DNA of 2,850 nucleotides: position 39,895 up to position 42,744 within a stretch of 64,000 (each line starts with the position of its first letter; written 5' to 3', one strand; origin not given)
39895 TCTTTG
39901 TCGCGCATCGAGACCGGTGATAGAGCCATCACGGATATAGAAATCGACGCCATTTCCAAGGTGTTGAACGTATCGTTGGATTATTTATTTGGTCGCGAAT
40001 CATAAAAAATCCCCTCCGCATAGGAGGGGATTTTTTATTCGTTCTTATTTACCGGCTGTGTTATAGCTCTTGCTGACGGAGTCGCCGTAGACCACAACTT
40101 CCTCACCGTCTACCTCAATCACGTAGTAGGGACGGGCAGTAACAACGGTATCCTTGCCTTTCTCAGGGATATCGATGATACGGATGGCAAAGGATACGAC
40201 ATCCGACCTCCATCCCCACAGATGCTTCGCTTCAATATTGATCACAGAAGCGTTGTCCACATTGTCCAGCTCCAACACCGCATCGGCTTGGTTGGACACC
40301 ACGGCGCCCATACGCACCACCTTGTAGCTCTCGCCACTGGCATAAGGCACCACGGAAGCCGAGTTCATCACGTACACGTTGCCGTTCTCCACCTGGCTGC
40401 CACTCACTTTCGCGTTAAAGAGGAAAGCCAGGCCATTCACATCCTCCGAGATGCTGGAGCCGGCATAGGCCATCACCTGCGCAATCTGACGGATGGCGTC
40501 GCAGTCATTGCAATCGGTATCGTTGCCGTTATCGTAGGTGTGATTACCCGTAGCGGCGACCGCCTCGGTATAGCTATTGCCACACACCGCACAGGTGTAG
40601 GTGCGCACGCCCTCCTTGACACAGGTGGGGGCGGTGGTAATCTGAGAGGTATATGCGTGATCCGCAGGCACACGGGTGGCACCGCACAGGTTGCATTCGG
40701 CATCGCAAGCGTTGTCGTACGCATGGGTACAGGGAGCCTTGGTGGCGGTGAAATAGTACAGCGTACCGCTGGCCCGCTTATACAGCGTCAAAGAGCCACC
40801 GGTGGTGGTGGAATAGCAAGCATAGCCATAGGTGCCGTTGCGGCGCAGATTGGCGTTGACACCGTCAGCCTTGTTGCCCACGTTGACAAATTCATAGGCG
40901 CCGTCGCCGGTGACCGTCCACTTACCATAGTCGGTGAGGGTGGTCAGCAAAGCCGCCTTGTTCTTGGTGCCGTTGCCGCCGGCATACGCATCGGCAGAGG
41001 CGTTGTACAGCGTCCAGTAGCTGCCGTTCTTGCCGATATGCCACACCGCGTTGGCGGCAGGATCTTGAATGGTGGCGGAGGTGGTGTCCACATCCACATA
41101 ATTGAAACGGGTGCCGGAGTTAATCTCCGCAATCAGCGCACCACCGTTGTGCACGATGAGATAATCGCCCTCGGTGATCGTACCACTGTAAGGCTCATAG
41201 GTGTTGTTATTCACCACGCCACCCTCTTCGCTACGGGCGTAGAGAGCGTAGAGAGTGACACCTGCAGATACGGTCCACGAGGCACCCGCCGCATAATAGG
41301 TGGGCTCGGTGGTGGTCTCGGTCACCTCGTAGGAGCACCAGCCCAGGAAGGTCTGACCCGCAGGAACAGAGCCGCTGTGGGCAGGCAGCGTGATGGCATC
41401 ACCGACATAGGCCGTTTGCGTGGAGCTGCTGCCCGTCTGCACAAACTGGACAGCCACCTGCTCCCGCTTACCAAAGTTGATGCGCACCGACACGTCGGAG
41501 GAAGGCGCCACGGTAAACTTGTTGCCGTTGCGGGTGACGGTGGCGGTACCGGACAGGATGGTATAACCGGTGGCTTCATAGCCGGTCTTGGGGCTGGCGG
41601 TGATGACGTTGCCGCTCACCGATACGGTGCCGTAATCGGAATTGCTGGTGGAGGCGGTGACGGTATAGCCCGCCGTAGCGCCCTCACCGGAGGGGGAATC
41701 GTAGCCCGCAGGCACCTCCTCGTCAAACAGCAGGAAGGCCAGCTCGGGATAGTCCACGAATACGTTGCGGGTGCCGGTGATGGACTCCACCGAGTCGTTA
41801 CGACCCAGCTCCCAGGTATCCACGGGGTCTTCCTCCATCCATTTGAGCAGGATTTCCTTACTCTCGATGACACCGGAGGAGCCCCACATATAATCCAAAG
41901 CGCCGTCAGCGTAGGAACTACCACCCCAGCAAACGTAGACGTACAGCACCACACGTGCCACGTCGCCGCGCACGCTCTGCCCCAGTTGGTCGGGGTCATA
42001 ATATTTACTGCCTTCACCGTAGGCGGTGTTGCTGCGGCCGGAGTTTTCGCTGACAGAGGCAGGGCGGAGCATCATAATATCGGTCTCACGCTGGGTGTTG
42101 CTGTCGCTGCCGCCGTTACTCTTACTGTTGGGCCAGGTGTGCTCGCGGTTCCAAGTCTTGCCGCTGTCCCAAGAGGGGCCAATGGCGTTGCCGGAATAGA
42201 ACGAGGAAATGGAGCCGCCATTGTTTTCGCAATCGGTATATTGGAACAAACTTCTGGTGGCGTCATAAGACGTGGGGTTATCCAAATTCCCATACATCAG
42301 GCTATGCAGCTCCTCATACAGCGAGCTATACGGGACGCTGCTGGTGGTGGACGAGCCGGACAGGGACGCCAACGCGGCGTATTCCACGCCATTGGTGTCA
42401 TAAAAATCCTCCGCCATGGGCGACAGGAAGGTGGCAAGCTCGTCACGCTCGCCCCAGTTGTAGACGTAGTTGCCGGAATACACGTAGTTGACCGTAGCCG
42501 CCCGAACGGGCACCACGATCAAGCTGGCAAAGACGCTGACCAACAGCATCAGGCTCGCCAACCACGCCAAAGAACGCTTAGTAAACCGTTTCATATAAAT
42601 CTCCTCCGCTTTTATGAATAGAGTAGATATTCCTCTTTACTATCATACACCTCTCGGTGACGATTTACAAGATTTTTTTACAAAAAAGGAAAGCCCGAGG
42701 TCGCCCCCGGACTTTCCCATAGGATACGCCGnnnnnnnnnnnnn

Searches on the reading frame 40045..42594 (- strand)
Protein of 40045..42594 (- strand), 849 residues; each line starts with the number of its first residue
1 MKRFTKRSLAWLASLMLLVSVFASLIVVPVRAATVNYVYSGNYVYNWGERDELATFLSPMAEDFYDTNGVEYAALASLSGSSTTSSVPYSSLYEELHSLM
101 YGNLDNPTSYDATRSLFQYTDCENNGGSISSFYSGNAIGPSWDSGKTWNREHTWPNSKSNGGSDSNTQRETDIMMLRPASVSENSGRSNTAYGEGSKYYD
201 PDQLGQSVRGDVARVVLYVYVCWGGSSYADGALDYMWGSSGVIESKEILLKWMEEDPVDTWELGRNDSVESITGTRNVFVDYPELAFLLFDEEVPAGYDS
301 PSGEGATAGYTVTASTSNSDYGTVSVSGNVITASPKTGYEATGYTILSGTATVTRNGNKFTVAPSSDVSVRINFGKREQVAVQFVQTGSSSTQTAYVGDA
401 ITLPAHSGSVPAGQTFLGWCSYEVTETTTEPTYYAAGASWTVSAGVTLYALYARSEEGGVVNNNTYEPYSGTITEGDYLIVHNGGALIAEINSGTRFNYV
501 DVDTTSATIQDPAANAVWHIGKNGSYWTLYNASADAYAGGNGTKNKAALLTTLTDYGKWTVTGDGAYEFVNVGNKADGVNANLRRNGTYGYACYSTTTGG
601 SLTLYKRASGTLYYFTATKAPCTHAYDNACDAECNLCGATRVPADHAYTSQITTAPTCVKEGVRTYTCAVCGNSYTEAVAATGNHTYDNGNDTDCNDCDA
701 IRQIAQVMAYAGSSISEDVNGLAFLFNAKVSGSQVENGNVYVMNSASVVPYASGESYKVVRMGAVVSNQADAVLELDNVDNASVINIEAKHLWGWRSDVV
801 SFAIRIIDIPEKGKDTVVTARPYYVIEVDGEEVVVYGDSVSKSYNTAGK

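Call 3: search_protein_families(library=pfam, proteins=[window:40045-42594:-], max_evalue=1)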
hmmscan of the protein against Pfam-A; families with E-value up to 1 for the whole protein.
window:40045-42594:- (849 aa): 3 families
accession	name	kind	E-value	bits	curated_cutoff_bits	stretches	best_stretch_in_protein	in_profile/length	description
PF04231.19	Endonuclease_1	-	3.5e-20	73.2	25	1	93-284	21-235/235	Endonuclease I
PF18998.6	Flg_new_2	-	0.011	16.1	23.6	1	307-375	8-70/73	Divergent InlB B-repeat domain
PF07282.18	Cas12f1-like_TNB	-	0.61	10.7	26.3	0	634-675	12-50/60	Cas12f1-like, TNB domain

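Call 4: search_protein_families(library=ncbifam, proteins=[window:40045-42594:-], max_evalue=1)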
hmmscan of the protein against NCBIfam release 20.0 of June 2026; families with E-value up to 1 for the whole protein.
window:40045-42594:- (849 aa): 2 families
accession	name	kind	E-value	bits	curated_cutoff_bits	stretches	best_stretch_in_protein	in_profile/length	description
TIGR04237.1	seadorna_VP9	equivalog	0.0057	16.2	45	1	703-783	125-205/256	seadornavirus/coltivirus VP9 protein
NF047912.1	ECs_2282_CxxC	subfamily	0.0077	16.1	37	1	665-721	2-56/60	ECs_2282 family putative zinc-binding protein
